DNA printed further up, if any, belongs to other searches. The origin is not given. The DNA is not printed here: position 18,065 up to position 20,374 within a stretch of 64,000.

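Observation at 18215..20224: Fused ArsS (radical SAM) - ArsM (arsenite methyltransferase) gene at the end of an nrnA/GT operon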

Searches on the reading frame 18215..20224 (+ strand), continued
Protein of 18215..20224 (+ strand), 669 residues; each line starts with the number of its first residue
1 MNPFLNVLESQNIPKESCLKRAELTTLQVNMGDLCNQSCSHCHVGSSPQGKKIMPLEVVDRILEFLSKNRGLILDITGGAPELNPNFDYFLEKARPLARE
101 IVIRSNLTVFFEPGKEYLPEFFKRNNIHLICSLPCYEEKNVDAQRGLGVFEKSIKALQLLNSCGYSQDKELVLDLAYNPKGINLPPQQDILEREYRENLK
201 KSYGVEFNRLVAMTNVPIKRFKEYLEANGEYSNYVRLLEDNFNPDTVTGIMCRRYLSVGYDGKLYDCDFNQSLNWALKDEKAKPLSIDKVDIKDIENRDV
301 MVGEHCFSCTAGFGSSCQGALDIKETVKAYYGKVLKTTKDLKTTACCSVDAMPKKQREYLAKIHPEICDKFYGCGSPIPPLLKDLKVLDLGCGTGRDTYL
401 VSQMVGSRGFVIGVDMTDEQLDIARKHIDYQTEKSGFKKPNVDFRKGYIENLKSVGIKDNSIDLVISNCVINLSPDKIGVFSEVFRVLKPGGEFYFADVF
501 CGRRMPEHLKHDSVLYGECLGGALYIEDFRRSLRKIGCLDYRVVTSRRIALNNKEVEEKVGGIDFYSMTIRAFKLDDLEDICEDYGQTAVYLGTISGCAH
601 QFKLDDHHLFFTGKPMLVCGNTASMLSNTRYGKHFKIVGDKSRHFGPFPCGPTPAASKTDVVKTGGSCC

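Call 10: search_solved_structures(query=window:18215-20224:+, max_evalue=0.00001, show_alignments=2)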
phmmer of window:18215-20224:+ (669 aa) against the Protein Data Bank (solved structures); distinct sequences matched with E-value up to 0.00001: 15.
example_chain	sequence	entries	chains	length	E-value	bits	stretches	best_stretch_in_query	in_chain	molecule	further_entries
5evj_A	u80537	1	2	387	1.9e-108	366.6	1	323-653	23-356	Arsenite methyltransferase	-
4kw7_A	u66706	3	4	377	1.4e-93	317.6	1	308-651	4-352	Arsenic methyltransferase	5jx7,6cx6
4fr0_A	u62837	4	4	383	1.4e-93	317.5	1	308-651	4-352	Arsenic methyltransferase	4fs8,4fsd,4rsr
5eg5_A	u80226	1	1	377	2.2e-92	313.6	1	308-651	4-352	Arsenic methyltransferase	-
8xt7_A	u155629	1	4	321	5.1e-72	246.3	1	352-641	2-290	Arsenite methyltransferase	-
5wp5_A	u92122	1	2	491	4.8e-10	41.5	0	384-501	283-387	Phosphomethylethanolamine N-methyltransferase 2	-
3sm3_A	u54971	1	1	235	4.9e-08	34.8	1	381-498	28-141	SAM-dependent methyltransferases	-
1ve3_A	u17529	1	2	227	6.3e-08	34.5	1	383-499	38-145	hypothetical protein PH0226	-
5wp4_A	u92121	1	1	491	2.2e-07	32.7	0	385-503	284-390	Phosphoethanolamine N-methyltransferase 1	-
8ai6_A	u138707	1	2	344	4.1e-07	31.8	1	26-141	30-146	Putative peptide biosynthesis protein YydG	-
8ai3_A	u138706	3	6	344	4.1e-07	31.8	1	26-141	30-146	Putative peptide biosynthesis protein YydG | Radical SAM core domain-containing protein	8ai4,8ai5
8ai1_A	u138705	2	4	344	4.1e-07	31.8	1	26-141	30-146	Putative peptide biosynthesis protein YydG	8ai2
8zc8_A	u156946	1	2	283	7.3e-06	27.6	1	386-501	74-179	MitM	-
21zq_A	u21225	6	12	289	7.6e-06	27.6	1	386-501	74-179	MitM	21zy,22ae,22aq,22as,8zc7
6uak_A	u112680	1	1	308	9.8e-06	27.2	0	384-506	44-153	SAM dependent methyltransferase LahSB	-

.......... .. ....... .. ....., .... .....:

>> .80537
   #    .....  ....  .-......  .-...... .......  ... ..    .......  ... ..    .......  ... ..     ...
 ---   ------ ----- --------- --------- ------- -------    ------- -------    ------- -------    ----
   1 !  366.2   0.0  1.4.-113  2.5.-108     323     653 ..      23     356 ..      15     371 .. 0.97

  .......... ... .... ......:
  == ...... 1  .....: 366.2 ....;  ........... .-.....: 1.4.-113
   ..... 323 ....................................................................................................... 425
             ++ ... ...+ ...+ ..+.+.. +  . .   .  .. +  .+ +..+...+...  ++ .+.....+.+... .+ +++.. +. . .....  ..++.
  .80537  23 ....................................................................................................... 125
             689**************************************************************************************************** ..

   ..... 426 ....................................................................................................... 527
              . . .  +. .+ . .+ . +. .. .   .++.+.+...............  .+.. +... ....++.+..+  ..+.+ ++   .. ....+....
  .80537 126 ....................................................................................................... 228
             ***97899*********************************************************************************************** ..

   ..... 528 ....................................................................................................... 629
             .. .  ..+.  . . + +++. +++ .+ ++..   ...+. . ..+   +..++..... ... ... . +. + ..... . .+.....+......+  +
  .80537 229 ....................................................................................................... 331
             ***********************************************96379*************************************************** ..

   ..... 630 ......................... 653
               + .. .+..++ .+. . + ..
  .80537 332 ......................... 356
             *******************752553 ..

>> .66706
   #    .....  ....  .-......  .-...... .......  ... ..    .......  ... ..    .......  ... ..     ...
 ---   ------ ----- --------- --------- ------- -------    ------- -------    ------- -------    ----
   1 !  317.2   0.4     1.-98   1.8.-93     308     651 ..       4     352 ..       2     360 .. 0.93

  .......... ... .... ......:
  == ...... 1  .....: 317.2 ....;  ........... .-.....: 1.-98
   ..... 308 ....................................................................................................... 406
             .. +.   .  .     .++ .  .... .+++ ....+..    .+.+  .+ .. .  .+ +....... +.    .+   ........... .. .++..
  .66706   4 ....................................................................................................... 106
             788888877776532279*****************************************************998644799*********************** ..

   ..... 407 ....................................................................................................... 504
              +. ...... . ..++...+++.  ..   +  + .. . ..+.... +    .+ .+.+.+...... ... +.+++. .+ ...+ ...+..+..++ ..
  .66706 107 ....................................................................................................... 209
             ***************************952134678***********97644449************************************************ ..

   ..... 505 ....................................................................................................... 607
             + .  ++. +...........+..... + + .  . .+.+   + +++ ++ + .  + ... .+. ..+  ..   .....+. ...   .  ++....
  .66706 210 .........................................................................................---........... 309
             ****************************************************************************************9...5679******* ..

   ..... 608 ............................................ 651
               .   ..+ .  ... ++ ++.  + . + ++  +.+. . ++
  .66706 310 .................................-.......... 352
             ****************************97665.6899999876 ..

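Call 15: find_encoding_contigs(protein=P0120, flank=8000, max_places=2)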
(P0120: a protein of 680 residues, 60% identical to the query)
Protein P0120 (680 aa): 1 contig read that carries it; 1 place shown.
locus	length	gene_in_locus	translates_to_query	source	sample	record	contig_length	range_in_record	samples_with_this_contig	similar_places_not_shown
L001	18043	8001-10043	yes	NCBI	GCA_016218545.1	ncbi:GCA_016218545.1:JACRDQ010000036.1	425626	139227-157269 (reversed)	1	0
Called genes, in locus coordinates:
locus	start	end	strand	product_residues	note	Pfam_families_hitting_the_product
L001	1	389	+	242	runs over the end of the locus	PF02683:DsbD_TM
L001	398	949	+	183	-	PF08534:Redoxin, PF00578:AhpC-TSA, PF00255:GSHPx (weak), PF00085:Thioredoxin (weak), PF13905:Thioredoxin_8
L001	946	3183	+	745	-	PF03190:Thioredox_DsbH, PF13899:Thioredoxin_7, PF07470:Glyco_hydro_88 (faint)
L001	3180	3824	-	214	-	PF01209:Ubie_methyltran, PF13489:Methyltransf_23, PF13847:Methyltransf_31, PF08241:Methyltransf_11, PF08242:Methyltransf_12, PF13649:Methyltransf_25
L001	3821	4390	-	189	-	PF02627:CMD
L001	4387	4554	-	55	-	-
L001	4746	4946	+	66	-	-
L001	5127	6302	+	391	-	-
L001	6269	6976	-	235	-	PF04784:DUF547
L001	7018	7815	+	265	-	PF01790:LGT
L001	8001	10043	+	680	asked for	PF04055:Radical_SAM, PF12345:DUF3641, PF13489:Methyltransf_23, PF01209:Ubie_methyltran, PF08241:Methyltransf_11, PF08242:Methyltransf_12, PF13649:Methyltransf_25, PF13847:Methyltransf_31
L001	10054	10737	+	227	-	PF00535:Glycos_transf_2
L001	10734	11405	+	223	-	PF09837:DUF2064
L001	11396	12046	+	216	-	PF09335:VTT_dom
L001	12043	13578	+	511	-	PF01134:GIDA (weak), PF01266:DAO (faint), PF03486:HI0933_like (faint), PF07992:Pyr_redox_2, PF13450:NAD_binding_8 (faint), PF00070:Pyr_redox, PF02852:Pyr_redox_dim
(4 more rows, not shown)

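Call 16: find_encoding_contigs(protein=P0078, flank=8000, max_places=2)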
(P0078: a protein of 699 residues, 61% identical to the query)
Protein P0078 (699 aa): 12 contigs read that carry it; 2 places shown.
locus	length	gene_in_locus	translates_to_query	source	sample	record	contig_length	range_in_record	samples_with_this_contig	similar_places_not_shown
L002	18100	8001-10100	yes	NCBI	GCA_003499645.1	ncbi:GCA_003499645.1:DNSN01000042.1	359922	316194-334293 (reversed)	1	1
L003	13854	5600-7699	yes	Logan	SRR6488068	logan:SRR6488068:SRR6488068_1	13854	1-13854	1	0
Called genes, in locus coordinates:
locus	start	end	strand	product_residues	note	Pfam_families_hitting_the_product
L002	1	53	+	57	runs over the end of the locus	PF23477:zf_Tbcl_2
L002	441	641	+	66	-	PF00313:CSD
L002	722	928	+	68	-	PF00313:CSD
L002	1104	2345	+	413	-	PF00270:DEAD, PF04851:ResIII (weak), PF00271:Helicase_C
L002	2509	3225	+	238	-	PF01553:Acyltransferase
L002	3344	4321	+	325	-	PF01841:Transglut_core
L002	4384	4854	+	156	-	-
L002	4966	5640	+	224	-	PF00535:Glycos_transf_2, PF10111:Glyco_tranf_2_2 (weak)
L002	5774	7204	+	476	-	PF00890:FAD_binding_2 (weak), PF01134:GIDA, PF03486:HI0933_like (weak), PF07992:Pyr_redox_2, PF12831:FAD_oxidored, PF13738:Pyr_redox_3 (weak), PF00070:Pyr_redox, PF02852:Pyr_redox_dim, +4 more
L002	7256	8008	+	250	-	PF09335:VTT_dom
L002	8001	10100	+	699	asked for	PF04055:Radical_SAM, PF12345:DUF3641, PF13489:Methyltransf_23, PF01209:Ubie_methyltran, PF13847:Methyltransf_31, PF08241:Methyltransf_11, PF08242:Methyltransf_12, PF13649:Methyltransf_25, +2 more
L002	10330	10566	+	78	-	PF02597:ThiS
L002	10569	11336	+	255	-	PF05690:ThiG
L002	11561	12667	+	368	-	PF04055:Radical_SAM, PF06968:BATS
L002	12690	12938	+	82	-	PF01541:GIY-YIG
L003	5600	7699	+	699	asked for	PF04055:Radical_SAM, PF12345:DUF3641, PF13489:Methyltransf_23, PF01209:Ubie_methyltran, PF13847:Methyltransf_31, PF08241:Methyltransf_11, PF08242:Methyltransf_12, PF13649:Methyltransf_25, +2 more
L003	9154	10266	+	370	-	PF04055:Radical_SAM, PF06968:BATS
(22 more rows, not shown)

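Call 17: find_encoding_contigs(protein=P0042, flank=8000, max_places=2)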
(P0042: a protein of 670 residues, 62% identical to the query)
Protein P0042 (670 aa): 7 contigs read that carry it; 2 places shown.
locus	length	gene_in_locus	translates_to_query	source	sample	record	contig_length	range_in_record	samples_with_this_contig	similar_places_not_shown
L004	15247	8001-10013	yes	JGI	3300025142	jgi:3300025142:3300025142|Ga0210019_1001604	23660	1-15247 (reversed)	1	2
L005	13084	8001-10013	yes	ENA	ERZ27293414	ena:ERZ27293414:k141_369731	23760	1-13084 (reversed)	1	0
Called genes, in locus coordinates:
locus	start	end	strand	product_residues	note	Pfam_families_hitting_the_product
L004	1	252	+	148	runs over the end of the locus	-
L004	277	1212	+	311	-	PF08501:Shikimate_dh_N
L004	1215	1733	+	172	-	PF07238:PilZ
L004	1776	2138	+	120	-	PF07238:PilZ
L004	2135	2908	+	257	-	PF06750:A24_N_bact, PF01478:Peptidase_A24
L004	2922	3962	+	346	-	PF01264:Chorismate_synt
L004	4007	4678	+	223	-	PF00535:Glycos_transf_2, PF10111:Glyco_tranf_2_2 (weak), PF13641:Glyco_tranf_2_3 (faint)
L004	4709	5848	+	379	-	PF00923:TAL_FSA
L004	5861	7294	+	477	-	PF01134:GIDA (faint), PF03486:HI0933_like (faint), PF07992:Pyr_redox_2, PF12831:FAD_oxidored (faint), PF13434:Lys_Orn_oxgnase (faint), PF13738:Pyr_redox_3, PF00070:Pyr_redox, PF02852:Pyr_redox_dim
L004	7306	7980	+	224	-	PF09335:VTT_dom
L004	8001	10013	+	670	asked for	PF04055:Radical_SAM, PF12345:DUF3641, PF13489:Methyltransf_23, PF01209:Ubie_methyltran, PF08241:Methyltransf_11, PF08242:Methyltransf_12, PF13649:Methyltransf_25, PF13847:Methyltransf_31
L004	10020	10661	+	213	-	PF09837:DUF2064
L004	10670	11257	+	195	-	PF07638:Sigma70_ECF (faint), PF12645:HTH_16 (weak), PF04542:Sigma70_r2, PF08281:Sigma70_r4_2, PF04545:Sigma70_r4 (weak)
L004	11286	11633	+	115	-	-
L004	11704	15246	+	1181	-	?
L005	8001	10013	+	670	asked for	PF04055:Radical_SAM, PF12345:DUF3641, PF13489:Methyltransf_23, PF01209:Ubie_methyltran, PF08241:Methyltransf_11, PF08242:Methyltransf_12, PF13649:Methyltransf_25, PF13847:Methyltransf_31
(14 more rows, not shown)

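Call 19: find_encoding_contigs(protein=P0100, flank=8000, max_places=1)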
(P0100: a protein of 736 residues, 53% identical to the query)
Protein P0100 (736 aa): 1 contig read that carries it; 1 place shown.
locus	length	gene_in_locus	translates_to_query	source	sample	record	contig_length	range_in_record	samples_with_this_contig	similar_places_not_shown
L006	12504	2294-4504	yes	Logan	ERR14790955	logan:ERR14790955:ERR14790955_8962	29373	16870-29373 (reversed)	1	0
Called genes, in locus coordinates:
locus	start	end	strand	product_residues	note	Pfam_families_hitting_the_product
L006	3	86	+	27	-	?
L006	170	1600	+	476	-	PF00890:FAD_binding_2 (faint), PF01134:GIDA (faint), PF03486:HI0933_like (faint), PF07992:Pyr_redox_2, PF12831:FAD_oxidored (weak), PF13738:Pyr_redox_3, PF00070:Pyr_redox, PF02852:Pyr_redox_dim, +1 more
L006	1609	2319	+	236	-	PF09335:VTT_dom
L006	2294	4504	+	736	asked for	PF04055:Radical_SAM, PF12345:DUF3641, PF13489:Methyltransf_23 (weak), PF01209:Ubie_methyltran, PF08241:Methyltransf_11, PF08242:Methyltransf_12, PF13649:Methyltransf_25, PF13847:Methyltransf_31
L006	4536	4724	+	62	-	-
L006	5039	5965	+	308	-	PF00480:ROK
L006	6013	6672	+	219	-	PF00923:TAL_FSA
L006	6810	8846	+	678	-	-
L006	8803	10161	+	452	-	PF01210:NAD_Gly3P_dh_N (faint), PF02558:ApbA (weak), PF03446:NAD_binding_2 (faint), PF03721:UDPG_MGDP_dh_N, PF03807:F420_oxidored (faint), PF00984:UDPG_MGDP_dh, PF03720:UDPG_MGDP_dh_C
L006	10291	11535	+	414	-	PF03446:NAD_binding_2, PF03721:UDPG_MGDP_dh_N, PF00984:UDPG_MGDP_dh, PF03720:UDPG_MGDP_dh_C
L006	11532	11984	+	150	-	PF00908:dTDP_sugar_isom, PF14667:Polysacc_synt_C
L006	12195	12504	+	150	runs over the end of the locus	PF10543:ORF6N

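Call 20: find_encoding_contigs(protein=P0012, flank=8000, max_places=1)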
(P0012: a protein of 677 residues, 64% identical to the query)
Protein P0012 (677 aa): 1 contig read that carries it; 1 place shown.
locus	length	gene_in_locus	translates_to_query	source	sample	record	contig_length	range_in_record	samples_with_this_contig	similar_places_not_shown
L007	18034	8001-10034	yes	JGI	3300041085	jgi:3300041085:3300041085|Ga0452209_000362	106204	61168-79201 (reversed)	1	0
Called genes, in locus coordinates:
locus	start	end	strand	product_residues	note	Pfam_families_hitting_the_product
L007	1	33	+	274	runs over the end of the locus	PF13292:DXP_synthase_N, PF00456:Transketolase_N, PF00676:E1_dh, PF09364:XFP_N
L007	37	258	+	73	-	-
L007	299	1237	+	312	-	PF02779:Transket_pyr, PF02780:Transketolase_C, PF22613:Transketolase_C_1 (faint), PF17147:PFOR_II (weak)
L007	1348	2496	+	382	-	PF00923:TAL_FSA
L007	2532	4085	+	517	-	PF00479:G6PD_N, PF02781:G6PD_C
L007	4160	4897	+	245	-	PF01182:Glucosamine_iso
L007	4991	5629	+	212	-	PF02525:Flavodoxin_2, PF03358:FMN_red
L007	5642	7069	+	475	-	PF00890:FAD_binding_2 (faint), PF01134:GIDA (faint), PF01262:AlaDh_PNT_C (faint), PF07992:Pyr_redox_2, PF12831:FAD_oxidored, PF13738:Pyr_redox_3 (weak), PF00070:Pyr_redox, PF02852:Pyr_redox_dim, +5 more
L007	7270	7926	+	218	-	PF09335:VTT_dom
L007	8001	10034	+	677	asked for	PF04055:Radical_SAM, PF12345:DUF3641, PF01209:Ubie_methyltran, PF13489:Methyltransf_23, PF08241:Methyltransf_11, PF08242:Methyltransf_12, PF13649:Methyltransf_25, PF13847:Methyltransf_31, +1 more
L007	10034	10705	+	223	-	PF01983:CofC, PF09837:DUF2064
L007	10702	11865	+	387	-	PF00072:Response_reg, PF00512:HisKA (weak), PF02518:HATPase_c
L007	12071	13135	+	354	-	-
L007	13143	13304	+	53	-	-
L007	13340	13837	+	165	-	PF02915:Rubrerythrin (faint), PF13668:Ferritin_2 (weak)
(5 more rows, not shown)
